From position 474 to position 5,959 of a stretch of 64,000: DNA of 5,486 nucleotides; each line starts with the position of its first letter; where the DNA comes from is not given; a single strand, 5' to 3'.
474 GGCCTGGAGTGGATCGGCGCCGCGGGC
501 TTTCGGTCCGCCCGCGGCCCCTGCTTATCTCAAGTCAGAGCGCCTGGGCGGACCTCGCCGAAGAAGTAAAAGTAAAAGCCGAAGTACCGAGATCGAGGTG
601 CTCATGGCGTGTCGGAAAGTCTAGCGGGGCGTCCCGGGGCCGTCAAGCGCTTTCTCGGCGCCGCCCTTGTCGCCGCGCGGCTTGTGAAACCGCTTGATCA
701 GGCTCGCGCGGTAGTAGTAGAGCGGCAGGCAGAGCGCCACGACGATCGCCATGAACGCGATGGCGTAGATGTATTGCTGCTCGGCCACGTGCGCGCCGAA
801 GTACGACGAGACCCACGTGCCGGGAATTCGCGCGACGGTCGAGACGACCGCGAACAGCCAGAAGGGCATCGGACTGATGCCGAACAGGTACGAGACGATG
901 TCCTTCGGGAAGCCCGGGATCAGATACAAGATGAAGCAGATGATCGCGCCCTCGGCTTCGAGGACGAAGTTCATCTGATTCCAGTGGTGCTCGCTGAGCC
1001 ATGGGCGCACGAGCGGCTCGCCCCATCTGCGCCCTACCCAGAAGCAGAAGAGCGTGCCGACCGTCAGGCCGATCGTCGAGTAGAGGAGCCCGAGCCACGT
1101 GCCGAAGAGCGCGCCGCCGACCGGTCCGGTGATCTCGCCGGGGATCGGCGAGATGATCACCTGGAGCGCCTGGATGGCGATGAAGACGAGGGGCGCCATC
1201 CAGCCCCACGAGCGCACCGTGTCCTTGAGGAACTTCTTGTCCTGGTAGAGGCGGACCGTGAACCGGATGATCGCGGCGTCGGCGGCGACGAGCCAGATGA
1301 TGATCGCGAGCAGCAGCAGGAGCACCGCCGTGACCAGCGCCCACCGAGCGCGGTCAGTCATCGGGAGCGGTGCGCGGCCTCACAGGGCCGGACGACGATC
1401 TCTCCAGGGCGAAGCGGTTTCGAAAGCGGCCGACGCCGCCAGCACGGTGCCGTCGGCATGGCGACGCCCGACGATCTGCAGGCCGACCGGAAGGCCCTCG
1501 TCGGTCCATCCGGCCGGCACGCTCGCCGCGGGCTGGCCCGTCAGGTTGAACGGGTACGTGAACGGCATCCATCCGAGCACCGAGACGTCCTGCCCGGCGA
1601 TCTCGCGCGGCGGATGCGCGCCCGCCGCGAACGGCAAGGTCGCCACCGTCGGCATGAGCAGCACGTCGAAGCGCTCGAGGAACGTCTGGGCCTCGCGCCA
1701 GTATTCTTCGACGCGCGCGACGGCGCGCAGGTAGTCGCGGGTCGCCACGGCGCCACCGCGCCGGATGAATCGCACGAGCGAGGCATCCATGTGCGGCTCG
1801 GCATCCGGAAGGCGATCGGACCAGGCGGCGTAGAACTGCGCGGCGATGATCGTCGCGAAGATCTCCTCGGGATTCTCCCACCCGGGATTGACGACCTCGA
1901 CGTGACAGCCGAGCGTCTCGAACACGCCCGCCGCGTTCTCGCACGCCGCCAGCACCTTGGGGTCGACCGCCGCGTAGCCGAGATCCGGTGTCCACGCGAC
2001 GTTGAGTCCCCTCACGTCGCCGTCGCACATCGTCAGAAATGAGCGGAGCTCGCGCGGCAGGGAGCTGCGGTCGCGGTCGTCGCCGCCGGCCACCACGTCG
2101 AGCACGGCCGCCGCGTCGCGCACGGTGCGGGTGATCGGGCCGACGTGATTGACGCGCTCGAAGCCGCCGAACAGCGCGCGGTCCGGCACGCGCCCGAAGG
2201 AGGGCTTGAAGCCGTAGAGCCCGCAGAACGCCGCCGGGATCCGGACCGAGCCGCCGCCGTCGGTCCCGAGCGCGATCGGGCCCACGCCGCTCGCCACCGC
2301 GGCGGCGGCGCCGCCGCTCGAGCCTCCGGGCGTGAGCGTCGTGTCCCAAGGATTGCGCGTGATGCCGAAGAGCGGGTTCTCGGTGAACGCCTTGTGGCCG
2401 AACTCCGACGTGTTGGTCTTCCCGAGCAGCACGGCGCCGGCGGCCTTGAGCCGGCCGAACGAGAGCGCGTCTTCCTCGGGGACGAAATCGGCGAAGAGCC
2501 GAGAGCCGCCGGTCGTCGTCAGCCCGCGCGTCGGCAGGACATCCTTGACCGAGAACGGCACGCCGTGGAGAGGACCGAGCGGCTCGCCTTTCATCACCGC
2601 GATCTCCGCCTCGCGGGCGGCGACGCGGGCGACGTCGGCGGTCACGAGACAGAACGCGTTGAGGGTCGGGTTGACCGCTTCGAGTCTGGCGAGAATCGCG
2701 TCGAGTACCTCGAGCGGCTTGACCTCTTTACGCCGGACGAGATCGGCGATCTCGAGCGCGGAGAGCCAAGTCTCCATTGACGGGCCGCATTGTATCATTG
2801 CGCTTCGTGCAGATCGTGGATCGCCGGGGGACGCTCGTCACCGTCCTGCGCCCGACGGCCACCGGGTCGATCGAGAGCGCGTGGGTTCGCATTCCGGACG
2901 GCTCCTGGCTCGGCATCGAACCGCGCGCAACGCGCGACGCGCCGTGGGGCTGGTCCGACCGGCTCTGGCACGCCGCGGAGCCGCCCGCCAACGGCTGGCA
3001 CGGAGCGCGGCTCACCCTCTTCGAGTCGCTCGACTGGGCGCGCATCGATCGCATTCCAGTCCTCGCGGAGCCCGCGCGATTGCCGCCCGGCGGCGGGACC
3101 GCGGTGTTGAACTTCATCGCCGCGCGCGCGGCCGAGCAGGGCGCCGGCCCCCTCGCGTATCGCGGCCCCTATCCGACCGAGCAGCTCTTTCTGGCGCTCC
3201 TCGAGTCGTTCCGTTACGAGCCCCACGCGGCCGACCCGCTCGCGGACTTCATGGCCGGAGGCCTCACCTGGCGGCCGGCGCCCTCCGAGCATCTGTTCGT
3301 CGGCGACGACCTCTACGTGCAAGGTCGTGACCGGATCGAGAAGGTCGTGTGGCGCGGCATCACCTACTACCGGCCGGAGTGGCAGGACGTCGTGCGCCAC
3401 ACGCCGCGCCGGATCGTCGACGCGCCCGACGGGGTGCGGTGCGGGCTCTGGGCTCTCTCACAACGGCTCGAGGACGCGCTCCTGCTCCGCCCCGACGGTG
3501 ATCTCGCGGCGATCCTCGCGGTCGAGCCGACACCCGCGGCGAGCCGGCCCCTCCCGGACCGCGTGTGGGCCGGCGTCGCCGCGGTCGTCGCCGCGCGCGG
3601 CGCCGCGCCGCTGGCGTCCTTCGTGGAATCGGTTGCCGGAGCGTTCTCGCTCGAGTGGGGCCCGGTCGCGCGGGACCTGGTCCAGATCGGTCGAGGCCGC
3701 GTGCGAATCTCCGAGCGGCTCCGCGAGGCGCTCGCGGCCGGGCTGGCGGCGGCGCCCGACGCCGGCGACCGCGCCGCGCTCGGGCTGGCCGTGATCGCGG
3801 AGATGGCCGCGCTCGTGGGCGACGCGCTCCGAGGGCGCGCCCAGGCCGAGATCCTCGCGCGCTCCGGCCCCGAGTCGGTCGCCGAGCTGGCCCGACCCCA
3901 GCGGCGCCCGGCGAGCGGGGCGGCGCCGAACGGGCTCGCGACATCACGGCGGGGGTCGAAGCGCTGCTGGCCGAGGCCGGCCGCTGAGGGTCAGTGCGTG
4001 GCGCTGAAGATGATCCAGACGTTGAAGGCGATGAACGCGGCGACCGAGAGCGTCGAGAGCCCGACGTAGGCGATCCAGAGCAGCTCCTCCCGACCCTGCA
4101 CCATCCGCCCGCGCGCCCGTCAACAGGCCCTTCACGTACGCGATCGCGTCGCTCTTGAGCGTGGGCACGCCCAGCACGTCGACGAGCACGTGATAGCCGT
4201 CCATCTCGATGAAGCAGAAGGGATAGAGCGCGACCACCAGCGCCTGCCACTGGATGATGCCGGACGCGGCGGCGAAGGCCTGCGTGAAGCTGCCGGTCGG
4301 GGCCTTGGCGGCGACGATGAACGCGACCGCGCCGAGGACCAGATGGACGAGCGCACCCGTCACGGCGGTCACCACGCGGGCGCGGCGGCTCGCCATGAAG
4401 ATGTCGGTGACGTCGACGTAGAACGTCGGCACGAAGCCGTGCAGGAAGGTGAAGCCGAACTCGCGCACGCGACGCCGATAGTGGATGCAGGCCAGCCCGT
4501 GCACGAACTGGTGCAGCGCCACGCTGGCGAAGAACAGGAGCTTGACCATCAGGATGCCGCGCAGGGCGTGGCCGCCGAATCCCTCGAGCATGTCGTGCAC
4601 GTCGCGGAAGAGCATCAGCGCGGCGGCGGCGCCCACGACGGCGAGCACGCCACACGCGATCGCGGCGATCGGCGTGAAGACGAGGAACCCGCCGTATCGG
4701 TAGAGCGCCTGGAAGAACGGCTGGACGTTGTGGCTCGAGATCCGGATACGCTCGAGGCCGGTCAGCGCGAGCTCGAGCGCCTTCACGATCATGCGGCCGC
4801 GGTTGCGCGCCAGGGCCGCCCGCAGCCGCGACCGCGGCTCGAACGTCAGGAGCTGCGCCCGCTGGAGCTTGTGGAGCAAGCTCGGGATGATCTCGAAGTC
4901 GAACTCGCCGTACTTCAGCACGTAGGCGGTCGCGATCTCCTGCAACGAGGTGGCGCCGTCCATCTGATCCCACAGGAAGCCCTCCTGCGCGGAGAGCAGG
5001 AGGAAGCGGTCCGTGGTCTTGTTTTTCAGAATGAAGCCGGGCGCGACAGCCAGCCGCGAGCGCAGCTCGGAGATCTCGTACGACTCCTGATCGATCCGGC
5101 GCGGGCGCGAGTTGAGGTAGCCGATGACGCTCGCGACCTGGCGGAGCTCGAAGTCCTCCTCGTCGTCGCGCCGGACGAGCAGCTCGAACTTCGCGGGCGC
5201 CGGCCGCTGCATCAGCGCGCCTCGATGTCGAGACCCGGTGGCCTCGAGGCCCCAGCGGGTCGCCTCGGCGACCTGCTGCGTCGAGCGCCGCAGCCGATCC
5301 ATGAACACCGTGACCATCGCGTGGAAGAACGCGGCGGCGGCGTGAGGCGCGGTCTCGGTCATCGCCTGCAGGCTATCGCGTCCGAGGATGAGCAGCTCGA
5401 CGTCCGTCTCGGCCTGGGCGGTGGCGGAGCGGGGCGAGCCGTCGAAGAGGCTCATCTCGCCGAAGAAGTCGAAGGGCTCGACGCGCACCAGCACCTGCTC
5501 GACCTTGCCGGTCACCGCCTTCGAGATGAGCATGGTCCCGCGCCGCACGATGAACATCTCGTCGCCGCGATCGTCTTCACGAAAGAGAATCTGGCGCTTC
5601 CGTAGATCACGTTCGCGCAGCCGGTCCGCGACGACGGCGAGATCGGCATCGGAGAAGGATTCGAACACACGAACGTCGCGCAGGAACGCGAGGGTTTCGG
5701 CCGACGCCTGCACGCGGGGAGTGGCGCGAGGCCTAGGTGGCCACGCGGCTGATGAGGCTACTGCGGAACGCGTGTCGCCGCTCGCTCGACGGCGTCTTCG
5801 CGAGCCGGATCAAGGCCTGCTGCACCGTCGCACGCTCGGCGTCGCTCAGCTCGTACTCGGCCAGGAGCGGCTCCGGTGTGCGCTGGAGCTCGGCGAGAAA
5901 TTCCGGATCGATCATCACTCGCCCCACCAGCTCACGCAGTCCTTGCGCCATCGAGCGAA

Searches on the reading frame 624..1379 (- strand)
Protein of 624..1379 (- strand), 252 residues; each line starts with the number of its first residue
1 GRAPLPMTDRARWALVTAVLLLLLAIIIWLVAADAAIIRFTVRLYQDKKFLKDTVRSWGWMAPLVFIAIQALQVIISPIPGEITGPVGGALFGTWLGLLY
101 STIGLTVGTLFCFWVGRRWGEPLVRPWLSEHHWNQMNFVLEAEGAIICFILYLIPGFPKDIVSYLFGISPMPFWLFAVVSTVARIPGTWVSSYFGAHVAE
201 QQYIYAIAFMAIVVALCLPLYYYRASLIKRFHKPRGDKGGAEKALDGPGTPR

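Call 36: search_protein_families(library=pfam, proteins=[window:624-1379:-], max_evalue=0.001)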
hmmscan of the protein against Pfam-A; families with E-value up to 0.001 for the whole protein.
window:624-1379:- (252 aa): 1 family
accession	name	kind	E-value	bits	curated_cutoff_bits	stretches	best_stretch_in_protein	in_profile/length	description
PF09335.16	VTT_dom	-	1.2e-25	90.7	33.9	1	79-196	1-122/123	VTT domain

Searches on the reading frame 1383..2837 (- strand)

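Call 36: search_protein_families(library=pfam, proteins=[window:1383-2837:-], max_evalue=0.001)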
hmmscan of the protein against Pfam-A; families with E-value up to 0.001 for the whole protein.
window:1383-2837:- (485 aa): 1 family
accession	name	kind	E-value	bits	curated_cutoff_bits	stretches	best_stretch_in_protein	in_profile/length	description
PF01425.27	Amidase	-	4.4e-116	389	27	1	43-466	1-445/445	Amidase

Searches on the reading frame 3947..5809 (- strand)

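Call 36: search_protein_families(library=pfam, proteins=[window:3947-5809:-], max_evalue=0.001)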
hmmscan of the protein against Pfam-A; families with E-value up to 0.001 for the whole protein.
window:3947-5809:- (621 aa): 1 family
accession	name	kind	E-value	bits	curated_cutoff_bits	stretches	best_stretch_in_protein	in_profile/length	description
PF00027.35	cNMP_binding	-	3e-20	72.4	27.5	1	67-152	2-87/89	Cyclic nucleotide-binding domain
